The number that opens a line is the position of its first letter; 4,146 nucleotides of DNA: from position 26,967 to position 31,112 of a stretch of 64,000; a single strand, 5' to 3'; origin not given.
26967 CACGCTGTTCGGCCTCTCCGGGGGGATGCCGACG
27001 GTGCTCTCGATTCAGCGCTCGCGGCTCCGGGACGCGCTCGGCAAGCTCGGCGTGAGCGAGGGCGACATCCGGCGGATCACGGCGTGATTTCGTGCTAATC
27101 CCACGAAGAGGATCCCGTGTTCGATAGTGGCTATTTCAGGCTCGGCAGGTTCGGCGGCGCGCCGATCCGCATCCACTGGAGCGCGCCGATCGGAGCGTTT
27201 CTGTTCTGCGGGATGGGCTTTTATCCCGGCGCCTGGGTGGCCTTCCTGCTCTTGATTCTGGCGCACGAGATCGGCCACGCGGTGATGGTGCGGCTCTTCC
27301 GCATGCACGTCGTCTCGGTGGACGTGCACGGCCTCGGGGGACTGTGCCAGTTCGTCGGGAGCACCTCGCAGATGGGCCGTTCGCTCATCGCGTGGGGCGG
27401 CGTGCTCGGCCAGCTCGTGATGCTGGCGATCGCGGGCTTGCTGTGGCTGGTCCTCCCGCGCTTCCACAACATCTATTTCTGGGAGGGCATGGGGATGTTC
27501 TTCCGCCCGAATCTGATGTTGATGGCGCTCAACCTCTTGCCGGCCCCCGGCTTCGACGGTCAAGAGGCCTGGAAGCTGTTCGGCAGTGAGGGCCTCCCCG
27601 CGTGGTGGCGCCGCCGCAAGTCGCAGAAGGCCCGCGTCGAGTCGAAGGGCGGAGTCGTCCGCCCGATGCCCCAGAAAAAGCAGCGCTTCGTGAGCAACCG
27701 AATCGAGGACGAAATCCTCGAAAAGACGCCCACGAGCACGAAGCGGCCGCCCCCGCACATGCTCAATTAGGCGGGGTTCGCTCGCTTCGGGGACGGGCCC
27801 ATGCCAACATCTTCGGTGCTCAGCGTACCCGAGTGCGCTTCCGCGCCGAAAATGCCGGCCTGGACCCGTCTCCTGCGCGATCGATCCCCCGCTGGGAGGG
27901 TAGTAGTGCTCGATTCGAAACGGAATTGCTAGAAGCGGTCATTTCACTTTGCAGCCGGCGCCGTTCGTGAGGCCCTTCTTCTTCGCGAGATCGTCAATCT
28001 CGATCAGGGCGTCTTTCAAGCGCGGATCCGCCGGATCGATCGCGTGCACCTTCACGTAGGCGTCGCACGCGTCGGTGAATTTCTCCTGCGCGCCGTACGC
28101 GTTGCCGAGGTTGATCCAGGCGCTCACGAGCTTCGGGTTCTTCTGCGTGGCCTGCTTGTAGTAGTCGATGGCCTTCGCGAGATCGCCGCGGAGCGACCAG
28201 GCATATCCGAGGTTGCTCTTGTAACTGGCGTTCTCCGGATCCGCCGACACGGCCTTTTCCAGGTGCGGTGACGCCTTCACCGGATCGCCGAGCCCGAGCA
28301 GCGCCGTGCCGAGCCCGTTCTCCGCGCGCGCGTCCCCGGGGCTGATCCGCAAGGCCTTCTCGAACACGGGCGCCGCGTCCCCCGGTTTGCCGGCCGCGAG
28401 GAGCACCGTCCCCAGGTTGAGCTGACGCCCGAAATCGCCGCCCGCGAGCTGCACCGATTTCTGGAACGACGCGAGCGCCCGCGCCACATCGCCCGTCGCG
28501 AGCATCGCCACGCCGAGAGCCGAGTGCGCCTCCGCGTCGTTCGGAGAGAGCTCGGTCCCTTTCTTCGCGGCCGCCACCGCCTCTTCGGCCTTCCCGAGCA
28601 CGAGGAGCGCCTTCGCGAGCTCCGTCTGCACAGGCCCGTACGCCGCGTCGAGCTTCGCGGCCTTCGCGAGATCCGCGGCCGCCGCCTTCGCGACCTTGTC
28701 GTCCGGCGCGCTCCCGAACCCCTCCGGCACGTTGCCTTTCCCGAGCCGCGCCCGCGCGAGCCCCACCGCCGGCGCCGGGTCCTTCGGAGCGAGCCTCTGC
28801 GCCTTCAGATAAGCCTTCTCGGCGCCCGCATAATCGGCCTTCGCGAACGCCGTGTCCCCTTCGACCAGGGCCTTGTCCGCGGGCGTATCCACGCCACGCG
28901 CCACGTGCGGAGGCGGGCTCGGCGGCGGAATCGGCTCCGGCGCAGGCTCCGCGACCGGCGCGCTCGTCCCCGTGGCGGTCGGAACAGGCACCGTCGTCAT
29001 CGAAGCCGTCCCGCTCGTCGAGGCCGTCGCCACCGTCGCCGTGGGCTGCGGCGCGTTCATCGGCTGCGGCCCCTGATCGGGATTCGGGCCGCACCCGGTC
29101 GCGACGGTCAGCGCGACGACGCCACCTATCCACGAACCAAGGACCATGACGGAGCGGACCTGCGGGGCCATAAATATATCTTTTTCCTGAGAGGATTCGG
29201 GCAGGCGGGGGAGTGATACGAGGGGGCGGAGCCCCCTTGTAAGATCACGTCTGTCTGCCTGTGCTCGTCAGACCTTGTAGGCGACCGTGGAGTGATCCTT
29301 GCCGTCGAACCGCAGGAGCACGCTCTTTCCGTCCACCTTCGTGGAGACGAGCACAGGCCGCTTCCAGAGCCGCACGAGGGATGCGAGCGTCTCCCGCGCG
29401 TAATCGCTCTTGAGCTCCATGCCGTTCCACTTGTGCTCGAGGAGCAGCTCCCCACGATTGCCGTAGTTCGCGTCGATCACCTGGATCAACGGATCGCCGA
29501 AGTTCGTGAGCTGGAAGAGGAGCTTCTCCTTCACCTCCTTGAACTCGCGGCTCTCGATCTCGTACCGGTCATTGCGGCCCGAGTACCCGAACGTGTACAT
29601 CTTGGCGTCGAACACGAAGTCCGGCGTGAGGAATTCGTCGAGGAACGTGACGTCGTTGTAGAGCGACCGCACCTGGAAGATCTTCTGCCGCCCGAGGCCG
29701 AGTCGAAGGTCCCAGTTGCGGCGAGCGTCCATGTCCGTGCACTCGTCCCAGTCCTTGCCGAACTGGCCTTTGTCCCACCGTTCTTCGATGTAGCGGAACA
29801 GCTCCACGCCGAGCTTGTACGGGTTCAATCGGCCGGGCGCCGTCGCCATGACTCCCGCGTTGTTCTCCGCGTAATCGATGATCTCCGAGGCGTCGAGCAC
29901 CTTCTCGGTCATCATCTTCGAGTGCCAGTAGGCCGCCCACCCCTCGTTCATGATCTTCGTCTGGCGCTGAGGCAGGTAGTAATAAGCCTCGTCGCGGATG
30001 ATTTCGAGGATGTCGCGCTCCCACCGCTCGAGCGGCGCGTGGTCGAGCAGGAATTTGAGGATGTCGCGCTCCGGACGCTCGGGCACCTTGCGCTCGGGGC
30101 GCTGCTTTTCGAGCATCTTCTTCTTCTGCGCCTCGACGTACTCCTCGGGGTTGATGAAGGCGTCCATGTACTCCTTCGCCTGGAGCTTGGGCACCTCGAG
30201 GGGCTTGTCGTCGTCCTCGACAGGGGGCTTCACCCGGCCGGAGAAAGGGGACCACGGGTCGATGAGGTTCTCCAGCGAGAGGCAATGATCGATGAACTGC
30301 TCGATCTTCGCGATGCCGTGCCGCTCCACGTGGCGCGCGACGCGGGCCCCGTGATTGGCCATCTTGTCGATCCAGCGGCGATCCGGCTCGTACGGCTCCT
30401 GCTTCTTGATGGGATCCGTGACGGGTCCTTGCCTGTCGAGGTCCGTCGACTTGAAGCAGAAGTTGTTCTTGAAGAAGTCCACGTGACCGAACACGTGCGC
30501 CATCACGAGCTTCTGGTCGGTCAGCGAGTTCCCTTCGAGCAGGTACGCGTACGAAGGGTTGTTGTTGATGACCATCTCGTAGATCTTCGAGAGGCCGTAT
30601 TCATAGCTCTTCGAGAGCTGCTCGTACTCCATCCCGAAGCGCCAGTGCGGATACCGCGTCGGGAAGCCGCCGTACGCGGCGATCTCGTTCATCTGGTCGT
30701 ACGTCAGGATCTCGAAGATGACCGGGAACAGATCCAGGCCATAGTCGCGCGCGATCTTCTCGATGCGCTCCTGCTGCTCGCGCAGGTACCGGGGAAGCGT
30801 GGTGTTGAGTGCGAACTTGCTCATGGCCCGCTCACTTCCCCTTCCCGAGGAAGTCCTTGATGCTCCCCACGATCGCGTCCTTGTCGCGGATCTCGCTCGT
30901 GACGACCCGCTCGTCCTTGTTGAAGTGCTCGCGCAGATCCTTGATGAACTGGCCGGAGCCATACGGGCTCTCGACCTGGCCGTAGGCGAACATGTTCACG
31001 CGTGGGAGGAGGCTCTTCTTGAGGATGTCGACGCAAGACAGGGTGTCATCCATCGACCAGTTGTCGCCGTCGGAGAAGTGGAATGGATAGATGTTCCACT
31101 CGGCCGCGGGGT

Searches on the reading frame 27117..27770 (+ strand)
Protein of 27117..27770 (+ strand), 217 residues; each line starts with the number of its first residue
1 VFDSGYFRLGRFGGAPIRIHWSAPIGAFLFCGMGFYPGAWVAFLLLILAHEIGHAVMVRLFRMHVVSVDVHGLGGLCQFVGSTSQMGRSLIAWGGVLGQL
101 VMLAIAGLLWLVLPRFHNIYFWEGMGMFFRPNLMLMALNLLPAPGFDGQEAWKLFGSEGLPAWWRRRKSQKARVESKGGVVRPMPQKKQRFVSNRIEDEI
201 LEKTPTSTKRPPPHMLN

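Call 16: search_protein_families(library=pfam, proteins=[window:27117-27770:+], max_evalue=0.00001)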
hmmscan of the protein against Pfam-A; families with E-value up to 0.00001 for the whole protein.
window:27117-27770:+ (217 aa): 1 family
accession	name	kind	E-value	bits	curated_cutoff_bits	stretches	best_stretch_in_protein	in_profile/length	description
PF02163.28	Peptidase_M50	-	1.4e-06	28.2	27.2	0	97-155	135-193/221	Peptidase family M50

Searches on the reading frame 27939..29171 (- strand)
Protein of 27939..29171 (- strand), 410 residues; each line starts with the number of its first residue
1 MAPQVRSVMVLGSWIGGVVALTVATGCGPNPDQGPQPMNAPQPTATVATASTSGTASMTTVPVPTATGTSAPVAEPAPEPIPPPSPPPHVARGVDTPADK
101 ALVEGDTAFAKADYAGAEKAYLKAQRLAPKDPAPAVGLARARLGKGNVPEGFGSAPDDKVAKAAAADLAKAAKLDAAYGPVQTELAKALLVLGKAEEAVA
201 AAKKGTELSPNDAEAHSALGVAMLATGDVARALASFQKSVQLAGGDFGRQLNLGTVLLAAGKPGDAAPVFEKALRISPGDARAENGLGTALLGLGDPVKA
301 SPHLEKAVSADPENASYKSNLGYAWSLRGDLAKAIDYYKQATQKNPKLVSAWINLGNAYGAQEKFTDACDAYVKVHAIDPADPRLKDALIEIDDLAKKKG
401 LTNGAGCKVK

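Call 16: search_protein_families(library=pfam, proteins=[window:27939-29171:-], max_evalue=0.00001)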
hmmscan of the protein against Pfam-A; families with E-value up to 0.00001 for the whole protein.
window:27939-29171:- (410 aa): 16 families
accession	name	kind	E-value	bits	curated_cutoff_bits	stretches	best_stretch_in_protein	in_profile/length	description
PF07719.23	TPR_2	-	1e-34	116.2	27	0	317-347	3-33/34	Tetratricopeptide repeat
PF00515.34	TPR_1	-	5.1e-33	112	27.8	0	319-347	5-33/34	Tetratricopeptide repeat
PF13432.12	TPR_16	-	6.1e-28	97.3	32.7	3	287-346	3-62/65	Tetratricopeptide repeat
PF14559.12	TPR_19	-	3.4e-26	91.8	25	1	257-318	1-62/68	Tetratricopeptide repeat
PF13428.12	TPR_14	-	4.8e-23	79.7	23.5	0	250-287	4-41/44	Tetratricopeptide repeat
PF13181.12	TPR_8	-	3e-20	71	25.7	0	350-381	2-33/34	Tetratricopeptide repeat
PF13414.12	TPR_11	-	3.3e-20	71.9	26.8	2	328-362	7-41/42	TPR repeat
PF13431.12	TPR_17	-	1.7e-19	68.8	24.4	0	337-369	1-33/34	Tetratricopeptide repeat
PF13424.12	TPR_12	-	3.4e-19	69.3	30.1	1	251-311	7-75/77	Tetratricopeptide repeat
PF23914.1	TPR_CcmH_CycH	-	3.5e-19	69.6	42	1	252-346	55-152/158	Cytochrome c-type biogenesis protein H TPR domain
PF07721.20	TPR_4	-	3.2e-14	52.5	27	0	213-235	1-23/26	Tetratricopeptide repeat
PF13176.12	TPR_7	-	1e-13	50.6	27.9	0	252-280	4-32/36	Tetratricopeptide repeat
PF13374.12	TPR_10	-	8.8e-11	41.9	27.5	0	315-341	2-28/42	Tetratricopeptide repeat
PF13174.12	TPR_6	-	1.3e-07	32.2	26.3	0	321-347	6-32/33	Tetratricopeptide repeat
PF03704.23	BTAD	-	4.4e-07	30.8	22.1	0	168-242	51-125/146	Bacterial transcriptional activator domain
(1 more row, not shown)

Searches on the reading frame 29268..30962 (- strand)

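Call 16: search_protein_families(library=pfam, proteins=[window:29268-30962:-], max_evalue=0.00001)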
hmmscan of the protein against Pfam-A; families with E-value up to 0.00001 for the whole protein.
window:29268-30962:- (564 aa): 2 families
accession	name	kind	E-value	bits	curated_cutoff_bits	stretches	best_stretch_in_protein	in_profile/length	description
PF04293.20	SpoVR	-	3.2e-136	454.7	27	1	59-488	6-405/407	SpoVR like protein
PF24755.2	SpoVR_C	-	8.3e-10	39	27.6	1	491-540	1-51/55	SpoVR-like C-terminal domain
